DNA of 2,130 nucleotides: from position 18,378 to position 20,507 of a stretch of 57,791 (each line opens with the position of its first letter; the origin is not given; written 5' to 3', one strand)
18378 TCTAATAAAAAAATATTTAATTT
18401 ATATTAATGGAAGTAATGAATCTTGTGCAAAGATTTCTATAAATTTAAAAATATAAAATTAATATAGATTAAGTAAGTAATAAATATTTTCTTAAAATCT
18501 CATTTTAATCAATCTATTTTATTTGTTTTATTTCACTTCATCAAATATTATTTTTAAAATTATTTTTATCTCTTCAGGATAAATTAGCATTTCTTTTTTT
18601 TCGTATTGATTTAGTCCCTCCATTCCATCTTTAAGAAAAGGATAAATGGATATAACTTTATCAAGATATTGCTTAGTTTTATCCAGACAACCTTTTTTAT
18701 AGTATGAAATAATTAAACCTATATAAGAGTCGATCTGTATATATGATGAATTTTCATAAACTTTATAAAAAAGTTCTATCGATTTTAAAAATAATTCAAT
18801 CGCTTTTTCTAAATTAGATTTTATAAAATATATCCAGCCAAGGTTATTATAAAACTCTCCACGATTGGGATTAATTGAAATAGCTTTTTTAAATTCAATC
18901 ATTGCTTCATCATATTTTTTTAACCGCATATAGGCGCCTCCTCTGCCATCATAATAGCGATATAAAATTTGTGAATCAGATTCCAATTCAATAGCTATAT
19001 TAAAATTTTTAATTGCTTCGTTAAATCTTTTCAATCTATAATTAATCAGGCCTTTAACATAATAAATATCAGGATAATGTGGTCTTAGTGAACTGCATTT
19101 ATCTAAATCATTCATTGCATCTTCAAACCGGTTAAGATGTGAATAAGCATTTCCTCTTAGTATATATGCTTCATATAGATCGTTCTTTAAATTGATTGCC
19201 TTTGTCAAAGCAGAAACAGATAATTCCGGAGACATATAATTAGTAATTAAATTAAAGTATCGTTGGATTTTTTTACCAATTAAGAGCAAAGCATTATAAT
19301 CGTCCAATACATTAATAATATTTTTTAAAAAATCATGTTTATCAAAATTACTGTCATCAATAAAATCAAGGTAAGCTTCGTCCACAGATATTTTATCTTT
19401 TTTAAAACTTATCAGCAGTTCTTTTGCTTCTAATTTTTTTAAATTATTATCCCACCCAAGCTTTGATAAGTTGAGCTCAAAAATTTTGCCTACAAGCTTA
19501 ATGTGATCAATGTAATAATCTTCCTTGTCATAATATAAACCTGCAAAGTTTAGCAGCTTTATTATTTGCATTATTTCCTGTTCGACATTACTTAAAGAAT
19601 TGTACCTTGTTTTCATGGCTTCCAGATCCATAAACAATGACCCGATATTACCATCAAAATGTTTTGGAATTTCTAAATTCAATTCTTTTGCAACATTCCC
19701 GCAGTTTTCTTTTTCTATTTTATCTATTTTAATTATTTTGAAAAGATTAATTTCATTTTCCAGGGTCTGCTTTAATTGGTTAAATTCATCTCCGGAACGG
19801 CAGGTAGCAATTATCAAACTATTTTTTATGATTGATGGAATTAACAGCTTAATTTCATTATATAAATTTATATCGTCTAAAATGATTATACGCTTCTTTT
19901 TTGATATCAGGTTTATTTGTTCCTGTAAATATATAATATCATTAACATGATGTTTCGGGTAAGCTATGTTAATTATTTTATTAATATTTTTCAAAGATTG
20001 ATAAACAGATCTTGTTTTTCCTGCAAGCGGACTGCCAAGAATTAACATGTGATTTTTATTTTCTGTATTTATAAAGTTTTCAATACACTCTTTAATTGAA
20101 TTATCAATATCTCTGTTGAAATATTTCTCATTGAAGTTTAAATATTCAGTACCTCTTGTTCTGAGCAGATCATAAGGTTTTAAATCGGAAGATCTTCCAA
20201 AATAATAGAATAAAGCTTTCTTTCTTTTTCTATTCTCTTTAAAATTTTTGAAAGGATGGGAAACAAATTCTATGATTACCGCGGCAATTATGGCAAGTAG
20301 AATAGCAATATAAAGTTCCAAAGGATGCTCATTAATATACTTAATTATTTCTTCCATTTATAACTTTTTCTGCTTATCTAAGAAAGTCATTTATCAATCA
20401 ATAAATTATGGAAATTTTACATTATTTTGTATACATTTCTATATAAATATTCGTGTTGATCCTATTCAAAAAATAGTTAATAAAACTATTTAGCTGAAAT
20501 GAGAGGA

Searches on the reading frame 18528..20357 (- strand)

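Call 4: search_protein_families(library=pfam, proteins=[window:18528-20357:-], max_evalue=1)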
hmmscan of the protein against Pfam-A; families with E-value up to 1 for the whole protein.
window:18528-20357:- (609 aa): 26 families (the best 25 are shown)
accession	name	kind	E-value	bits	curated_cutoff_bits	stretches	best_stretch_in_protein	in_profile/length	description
PF00515.34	TPR_1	-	1.6e-29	100.9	27.8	5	502-529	3-30/34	Tetratricopeptide repeat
PF07719.23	TPR_2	-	1.3e-25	87.8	27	4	467-498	2-33/34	Tetratricopeptide repeat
PF13181.12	TPR_8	-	8.5e-24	82.1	25.7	4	467-498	2-33/34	Tetratricopeptide repeat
PF13414.12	TPR_11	-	4.8e-17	61.8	26.8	3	474-511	2-39/42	TPR repeat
PF13431.12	TPR_17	-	4.6e-12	45.6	24.4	1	489-521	2-34/34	Tetratricopeptide repeat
PF13424.12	TPR_12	-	1.4e-10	41.6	30.1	2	472-530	9-75/77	Tetratricopeptide repeat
PF13432.12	TPR_16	-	4.9e-09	36.9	32.7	2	475-527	6-58/65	Tetratricopeptide repeat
PF13428.12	TPR_14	-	1.9e-08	34.6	23.5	2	469-507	4-42/44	Tetratricopeptide repeat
PF13371.12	TPR_9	-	2.5e-07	31.1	35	2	393-433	27-67/73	Tetratricopeptide repeat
PF14559.12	TPR_19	-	4.2e-07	30.6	25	2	479-523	4-48/68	Tetratricopeptide repeat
PF13374.12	TPR_10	-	5.9e-07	29.8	27.5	1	503-529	5-31/42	Tetratricopeptide repeat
PF13174.12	TPR_6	-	6.1e-07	30.1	26.3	0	473-498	7-32/33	Tetratricopeptide repeat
PF12895.13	ANAPC3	-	4.4e-06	27.3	27.2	1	390-452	19-79/82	Anaphase-promoting complex, cyclosome, subunit 3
PF12569.14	NatA_aux_su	-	0.0015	18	33.3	1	387-458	184-255/515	N-terminal acetyltransferase A, auxiliary subunit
PF13173.12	AAA_14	-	0.0042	17.5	27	1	102-206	3-118/129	AAA domain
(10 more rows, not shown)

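Call 5: search_protein_families(library=ncbifam, proteins=[window:18528-20357:-], max_evalue=1)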
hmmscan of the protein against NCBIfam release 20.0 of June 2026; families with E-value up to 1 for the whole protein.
window:18528-20357:- (609 aa): 18 families
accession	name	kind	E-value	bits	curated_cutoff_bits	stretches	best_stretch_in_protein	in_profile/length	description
NF040959.1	MamA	equivalog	7.3e-20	71.3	200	2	379-467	89-177/204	magnetosome protein MamA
TIGR02521.1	type_IV_pilW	equivalog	7.8e-16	58.3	154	2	445-584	47-177/234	type IV pilus biogenesis/stability protein PilW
TIGR00990.1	3a0801s09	subfamily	1.6e-14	53.5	757.25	1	377-533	347-500/615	mitochondrial import receptor subunit TOM70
TIGR02917.1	PEP_TPR_lipo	equivalog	2.5e-13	48.8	312.2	2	378-459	210-291/899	XrtA/PEP-CTERM system TPR-repeat protein PrsT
NF033762.1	social_mot_Tgl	equivalog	1.3e-09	37.8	225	2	407-525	78-195/252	social motility TPR repeat lipoprotein Tgl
NF047371.1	FlcA_CTERM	equivalog_domain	1.7e-09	36.7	300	2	476-528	449-501/646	periplasmic flagellar collar protein FlcA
NF008391.2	PRK11189.1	equivalog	8.1e-09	35.4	250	2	469-529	69-128/297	lipoprotein NlpI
NF047558.1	TPR_END_plus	domain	1.8e-08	34.2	32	1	473-500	6-34/56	TPR end-of-group domain-containing protein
NF041522.1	TPR_sll0314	equivalog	4.3e-07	29.4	225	2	369-458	146-250/275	Sll0314/Alr1548 family TPR repeat-containing protein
TIGR02552.1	LcrH_SycD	equivalog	1.1e-06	28.4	104.8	2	402-462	59-119/136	SycD/LcrH family type III secretion system chaperone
NF047507.1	TPR_BatC_Lepto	exception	1.5e-06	27.8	175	1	399-509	28-139/214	TPR repeat-containing protein BatC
NF052312.1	T9SS_PorW_SprE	equivalog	3.3e-06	26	250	1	385-538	131-287/716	type IX secretion system periplasmic lipoprotein PorW/SprE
NF033758.1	gliding_GltE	equivalog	1e-05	24.8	225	2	475-528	299-353/411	adventurous gliding motility TPR repeat lipoprotein GltE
TIGR02795.1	tol_pal_ybgF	equivalog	0.00036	21.1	90.1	1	475-573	11-107/119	tol-pal system protein YbgF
NF002725.1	PRK02603.1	equivalog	0.0021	18.1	143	2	431-515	37-121/173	photosystem I assembly protein Ycf3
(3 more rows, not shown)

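Call 51: search_protein_families(library=padloc, proteins=[window:18528-20357:-], max_evalue=0.1)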
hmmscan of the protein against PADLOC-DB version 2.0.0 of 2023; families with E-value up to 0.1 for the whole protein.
window:18528-20357:- (609 aa): 0 families

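Call 52: search_protein_families(library=phrogs, proteins=[window:18528-20357:-], max_evalue=0.01)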
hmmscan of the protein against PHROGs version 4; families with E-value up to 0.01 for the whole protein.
window:18528-20357:- (609 aa): 1 family
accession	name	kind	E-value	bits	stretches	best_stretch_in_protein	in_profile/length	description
phrog_7590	-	unknown function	1.6e-15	58.5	2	472-573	61-154/234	-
